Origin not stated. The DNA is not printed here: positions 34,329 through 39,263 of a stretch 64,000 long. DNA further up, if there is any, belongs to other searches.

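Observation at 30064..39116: Tandem, translationally coupled giant BNR-propeller / InlB-B-repeat membrane-anchored proteins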

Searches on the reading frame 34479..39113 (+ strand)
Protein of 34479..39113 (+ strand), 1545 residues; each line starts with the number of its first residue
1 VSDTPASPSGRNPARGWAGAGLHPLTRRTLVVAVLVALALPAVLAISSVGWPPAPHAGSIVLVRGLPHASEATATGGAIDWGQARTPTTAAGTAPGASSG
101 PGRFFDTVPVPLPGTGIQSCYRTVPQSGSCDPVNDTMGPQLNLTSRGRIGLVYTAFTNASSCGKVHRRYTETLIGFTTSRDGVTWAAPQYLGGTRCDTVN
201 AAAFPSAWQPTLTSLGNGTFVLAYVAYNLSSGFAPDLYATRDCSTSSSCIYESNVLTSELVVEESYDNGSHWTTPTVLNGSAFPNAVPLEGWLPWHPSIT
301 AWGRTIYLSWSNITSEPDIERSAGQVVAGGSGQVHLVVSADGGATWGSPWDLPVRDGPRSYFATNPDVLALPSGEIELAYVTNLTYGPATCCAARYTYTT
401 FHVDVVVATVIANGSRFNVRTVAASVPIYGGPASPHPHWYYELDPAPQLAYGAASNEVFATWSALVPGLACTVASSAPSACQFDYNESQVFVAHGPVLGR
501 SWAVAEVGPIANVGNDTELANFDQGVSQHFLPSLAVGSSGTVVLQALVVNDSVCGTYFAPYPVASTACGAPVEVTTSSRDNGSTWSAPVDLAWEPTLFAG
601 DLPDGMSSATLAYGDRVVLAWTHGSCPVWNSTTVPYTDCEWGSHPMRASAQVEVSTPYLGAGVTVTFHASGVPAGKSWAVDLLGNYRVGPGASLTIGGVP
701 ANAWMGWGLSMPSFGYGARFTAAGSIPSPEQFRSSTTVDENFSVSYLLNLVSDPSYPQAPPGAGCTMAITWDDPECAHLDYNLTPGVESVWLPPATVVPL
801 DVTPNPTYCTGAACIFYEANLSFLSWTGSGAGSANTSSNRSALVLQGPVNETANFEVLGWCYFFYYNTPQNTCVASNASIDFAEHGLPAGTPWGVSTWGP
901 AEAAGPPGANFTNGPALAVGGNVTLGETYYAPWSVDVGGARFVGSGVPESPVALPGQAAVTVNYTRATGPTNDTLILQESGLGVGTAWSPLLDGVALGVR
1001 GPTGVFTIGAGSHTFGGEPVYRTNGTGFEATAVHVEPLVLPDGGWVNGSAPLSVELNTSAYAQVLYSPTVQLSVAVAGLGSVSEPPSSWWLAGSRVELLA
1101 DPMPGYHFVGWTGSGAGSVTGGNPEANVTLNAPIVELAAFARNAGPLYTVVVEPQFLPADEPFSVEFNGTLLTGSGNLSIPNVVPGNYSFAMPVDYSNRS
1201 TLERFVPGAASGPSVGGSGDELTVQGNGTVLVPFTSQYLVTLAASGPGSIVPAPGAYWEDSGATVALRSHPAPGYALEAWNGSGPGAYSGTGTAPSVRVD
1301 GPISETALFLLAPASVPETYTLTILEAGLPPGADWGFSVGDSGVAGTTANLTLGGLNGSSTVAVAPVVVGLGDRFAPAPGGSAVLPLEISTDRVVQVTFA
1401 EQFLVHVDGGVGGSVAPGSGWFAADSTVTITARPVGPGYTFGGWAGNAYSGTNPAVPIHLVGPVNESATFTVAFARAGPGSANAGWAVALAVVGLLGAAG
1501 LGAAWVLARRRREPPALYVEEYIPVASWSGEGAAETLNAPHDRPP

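Call 6: search_protein_families(library=pfam, proteins=[window:34479-39113:+], max_evalue=1)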
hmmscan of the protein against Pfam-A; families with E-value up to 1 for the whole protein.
window:34479-39113:+ (1545 aa): 4 families
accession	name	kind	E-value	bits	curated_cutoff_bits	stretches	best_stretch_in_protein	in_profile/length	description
PF18998.6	Flg_new_2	-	1.6e-19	70.1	23.6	3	1072-1140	3-69/73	Divergent InlB B-repeat domain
PF13088.12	BNR_2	-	3.1e-06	27.2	31.4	0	133-243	48-146/277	BNR repeat-like domain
PF09479.16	Flg_new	-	0.00012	22.6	27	1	1412-1451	9-45/65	Listeria-Bacteroides repeat domain (List_Bact_rpt)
PF19706.4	DUF6203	-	0.16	12.3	26.7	1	1496-1513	18-35/54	Family of unknown function (DUF6203)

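Call 7: search_protein_families(library=ncbifam, proteins=[window:34479-39113:+], max_evalue=1)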
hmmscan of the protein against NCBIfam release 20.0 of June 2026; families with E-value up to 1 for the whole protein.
window:34479-39113:+ (1545 aa): 1 family
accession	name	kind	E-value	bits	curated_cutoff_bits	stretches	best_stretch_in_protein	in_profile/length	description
TIGR02543.1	List_Bact_rpt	repeat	0.00028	21.1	20.95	2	1104-1123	4-21/44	TIGR02543 family repeat protein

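Call 16: search_solved_structures(query=window:34479-39113:+, max_evalue=1)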
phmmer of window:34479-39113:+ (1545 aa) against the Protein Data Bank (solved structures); distinct sequences matched with E-value up to 1: 0.

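Call 17: find_homologous_proteins(query=window:34479-39113:+)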
Query window:34479-39113:+ (1545 aa): 20 proteins with E <= 0.001 among 8000 candidates.
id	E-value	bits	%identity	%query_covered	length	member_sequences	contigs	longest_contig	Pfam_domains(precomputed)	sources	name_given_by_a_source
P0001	0.0e+0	3500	100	100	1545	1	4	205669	PF18998.7,PF13088.13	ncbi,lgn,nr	ncbi:MAG TPA: sialidase family protein [Thermoplasmata archaeon]|nr:sialidase family protein [Thermo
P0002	9.9e-225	768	36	98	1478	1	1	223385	PF18998.7,PF13088.13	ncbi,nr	ncbi:MAG: hypothetical protein L3K23_06660 [Thermoplasmata archaeon]|nr:hypothetical protein [Thermo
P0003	1.0e-217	744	36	91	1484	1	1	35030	PF18998.7,PF13088.13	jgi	jgi:List-Bact-rpt repeat protein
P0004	2.6e-217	743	36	97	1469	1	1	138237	PF18998.7,PF13088.13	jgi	jgi:BNR repeat-like domain/Divergent InlB B-repeat domain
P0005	7.9e-215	735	37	89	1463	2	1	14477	PF18998.7,PF13088.13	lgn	-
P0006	9.8e-179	615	34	67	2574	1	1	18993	PF18998.7,PF13088.13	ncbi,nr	ncbi:MAG: hypothetical protein L3K03_06585, partial [Thermoplasmata archaeon]|nr:hypothetical protei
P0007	6.1e-177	609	35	89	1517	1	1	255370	PF18998.7,PF13088.13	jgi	jgi:Divergent InlB B-repeat domain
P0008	1.4e-165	572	33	92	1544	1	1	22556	PF18998.7,PF13088.13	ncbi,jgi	-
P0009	2.1e-164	568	32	93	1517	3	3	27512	PF18998.7,PF13088.13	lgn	-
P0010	1.8e-162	561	35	85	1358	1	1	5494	PF13088.13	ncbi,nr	ncbi:MAG TPA: hypothetical protein VGP88_08040, partial [Thermoplasmata archaeon]|nr:hypothetical pr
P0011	2.2e-142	495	33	90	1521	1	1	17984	PF18998.7,PF13088.13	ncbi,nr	ncbi:MAG: hypothetical protein L3K10_05790 [Thermoplasmata archaeon]|nr:hypothetical protein [Thermo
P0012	1.3e-140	489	33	92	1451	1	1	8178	PF18998.7,PF13088.13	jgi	jgi:hypothetical protein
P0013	1.5e-139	485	31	87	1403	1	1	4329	PF18998.7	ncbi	ncbi:MAG: InlB B-repeat-containing protein, partial [Thermoplasmata archaeon]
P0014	3.9e-138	481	32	91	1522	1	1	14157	PF18998.7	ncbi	-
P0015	1.3e-121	426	31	92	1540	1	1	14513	PF18998.7,PF13088.13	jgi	jgi:hypothetical protein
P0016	2.4e-121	425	31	89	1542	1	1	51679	PF18998.7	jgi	jgi:hypothetical protein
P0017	1.7e-114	402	30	92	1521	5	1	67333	PF18998.7,PF13088.13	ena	-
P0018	6.3e-114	400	31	89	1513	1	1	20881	PF18998.7,PF13088.13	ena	-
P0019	1.9e-110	389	30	92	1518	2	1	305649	PF18998.7,PF13088.13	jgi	jgi:Divergent InlB B-repeat domain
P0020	3.1e-102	362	29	92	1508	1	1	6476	PF18998.7,PF13088.13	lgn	-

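Call 19: find_encoding_contigs(protein=P0002, flank=10000, max_places=2)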
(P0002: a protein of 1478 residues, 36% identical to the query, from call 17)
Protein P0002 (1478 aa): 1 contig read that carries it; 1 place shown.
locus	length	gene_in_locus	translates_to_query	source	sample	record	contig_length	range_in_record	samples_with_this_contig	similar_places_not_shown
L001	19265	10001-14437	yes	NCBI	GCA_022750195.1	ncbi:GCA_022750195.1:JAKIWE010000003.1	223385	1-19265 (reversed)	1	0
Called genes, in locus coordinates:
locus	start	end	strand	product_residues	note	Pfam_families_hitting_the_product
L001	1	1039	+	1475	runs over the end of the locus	-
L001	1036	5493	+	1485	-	PF13088:BNR_2 (faint), PF18998:Flg_new_2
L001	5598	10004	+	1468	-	PF18998:Flg_new_2 (weak)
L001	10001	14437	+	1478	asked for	PF13088:BNR_2 (weak), PF18998:Flg_new_2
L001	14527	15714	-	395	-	-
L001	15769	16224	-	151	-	-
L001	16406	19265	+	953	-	PF13620:CarboxypepD_reg (faint)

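Call 20: find_encoding_contigs(protein=P0007, flank=10000, max_places=2)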
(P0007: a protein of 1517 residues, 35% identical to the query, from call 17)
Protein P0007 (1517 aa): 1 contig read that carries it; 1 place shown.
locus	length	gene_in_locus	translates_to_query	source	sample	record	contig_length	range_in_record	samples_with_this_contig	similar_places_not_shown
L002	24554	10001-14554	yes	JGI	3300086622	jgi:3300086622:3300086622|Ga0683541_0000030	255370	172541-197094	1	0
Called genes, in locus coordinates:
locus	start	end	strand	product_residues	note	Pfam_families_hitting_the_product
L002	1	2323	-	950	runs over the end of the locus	PF24681:Kelch_KLHDC2_KLHL20_DRC7, PF00801:PKD (faint), PF13415:Beta-prop_FBX42 (weak), PF13418:Beta-prop_TYW4 (weak), PF24981:Beta-prop_ATRN-LZTR1, PF13415:Beta-prop_FBX42, PF24681:Kelch_KLHDC2_KLHL20_DRC7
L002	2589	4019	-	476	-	-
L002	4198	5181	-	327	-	PF08220:HTH_DeoR (faint), PF08279:HTH_11 (faint), PF12840:HTH_20 (faint), PF13404:HTH_AsnC-type (faint), PF13412:HTH_24 (faint)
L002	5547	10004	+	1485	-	PF13088:BNR_2 (faint), PF18998:Flg_new_2 (weak)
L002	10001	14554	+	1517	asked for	PF13088:BNR_2 (faint), PF18998:Flg_new_2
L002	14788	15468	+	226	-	-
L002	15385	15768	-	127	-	-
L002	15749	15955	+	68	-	-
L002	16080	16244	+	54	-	-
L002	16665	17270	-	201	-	-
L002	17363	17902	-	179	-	PF15956:DUF4760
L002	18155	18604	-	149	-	PF00903:Glyoxalase (weak), PF18029:Glyoxalase_6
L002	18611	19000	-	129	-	-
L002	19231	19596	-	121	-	PF00903:Glyoxalase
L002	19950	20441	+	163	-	-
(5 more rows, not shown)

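Call 27: find_related_loci(query=A1, collection=genome_contigs, flank=10000)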
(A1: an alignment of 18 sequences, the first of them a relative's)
Query A1 (1545 aa) in genome_contigs; peptide patterns used: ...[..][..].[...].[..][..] (x = any residue, [..] = any of these).
41 stretches matched a pattern; 36 encode a relative of the query (tblastn E <= 1e-3); 33 distinct loci.
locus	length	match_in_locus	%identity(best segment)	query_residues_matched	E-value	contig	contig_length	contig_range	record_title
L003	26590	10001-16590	36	98-1535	0e+0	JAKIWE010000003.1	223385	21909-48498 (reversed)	MAG: Thermoplasmata archaeon isolate AcS5-107 NODE_58_length_223385_cov_22.236533, whole genome shotgun sequence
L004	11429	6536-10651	36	99-1516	0e+0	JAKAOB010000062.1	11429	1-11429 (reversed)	MAG: Thermoplasmata archaeon isolate YF1.bin107 NODE_6949_length_11429_cov_1.761104, whole genome shotgun sequence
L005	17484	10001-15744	37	99-1527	0e+0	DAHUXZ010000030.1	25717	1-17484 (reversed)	MAG TPA_asm: Thermoplasmata archaeon isolate clean1967 NODE_30_length_25717_cov_6.594969, whole genome shotgun sequence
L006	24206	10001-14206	36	94-1534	0e+0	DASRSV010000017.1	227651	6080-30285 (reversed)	MAG TPA_asm: Thermoplasmata archaeon isolate SMAG_U6321 k141_50499, whole genome shotgun sequence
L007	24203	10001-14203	34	90-1517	0e+0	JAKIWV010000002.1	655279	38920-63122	MAG: Thermoplasmata archaeon isolate SubAcS15-31 SubAcS15-31_2, whole genome shotgun sequence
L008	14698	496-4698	35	102-1545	0e+0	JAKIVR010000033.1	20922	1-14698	MAG: Thermoplasmata archaeon isolate AcS11-62 AcS11-62_33, whole genome shotgun sequence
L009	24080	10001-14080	34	98-1470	6e-168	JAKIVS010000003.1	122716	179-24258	MAG: Thermoplasmata archaeon isolate AcS1-3 NODE_143_length_122716_cov_13.234916, whole genome shotgun sequence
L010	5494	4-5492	35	100-1470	1e-169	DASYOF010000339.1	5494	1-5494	MAG TPA_asm: Thermoplasmata archaeon isolate SMAG_U4422 k141_2160913, whole genome shotgun sequence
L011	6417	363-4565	33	66-1502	3e-167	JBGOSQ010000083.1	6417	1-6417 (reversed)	MAG: Thermoplasmata archaeon isolate OBJ_0618_7090110_183 k141_2892726_length_6417_cov_15.8209, whole genome shotgun seq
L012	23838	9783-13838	34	97-1470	1e-162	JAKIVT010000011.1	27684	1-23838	MAG: Thermoplasmata archaeon isolate AcS13-54 AcS13-54_11, whole genome shotgun sequence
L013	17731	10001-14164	31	87-1516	4e-155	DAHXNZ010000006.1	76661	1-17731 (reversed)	MAG TPA_asm: Thermoplasmata archaeon isolate clean313 NODE_6_length_76661_cov_21.228696, whole genome shotgun sequence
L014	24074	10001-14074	34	98-1471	1e-161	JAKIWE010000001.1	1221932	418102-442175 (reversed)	MAG: Thermoplasmata archaeon isolate AcS5-107 NODE_1_length_1221932_cov_20.113987, whole genome shotgun sequence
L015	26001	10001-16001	34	98-1472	5e-146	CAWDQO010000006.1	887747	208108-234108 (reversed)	MAG: uncultured Thermoplasmata archaeon isolate MFD03399.bin.2.1 genome assembly, contig: contig_6199, whole genome shot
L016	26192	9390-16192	32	98-1515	1e-152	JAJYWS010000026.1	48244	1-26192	MAG: Thermoplasmata archaeon isolate FK3.bin132 NODE_1326_length_48244_cov_16.249371, whole genome shotgun sequence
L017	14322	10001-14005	33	100-1491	5e-140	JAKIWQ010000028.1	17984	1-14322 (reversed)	MAG: Thermoplasmata archaeon isolate SubAcS13-64 SubAcS13-64_28, whole genome shotgun sequence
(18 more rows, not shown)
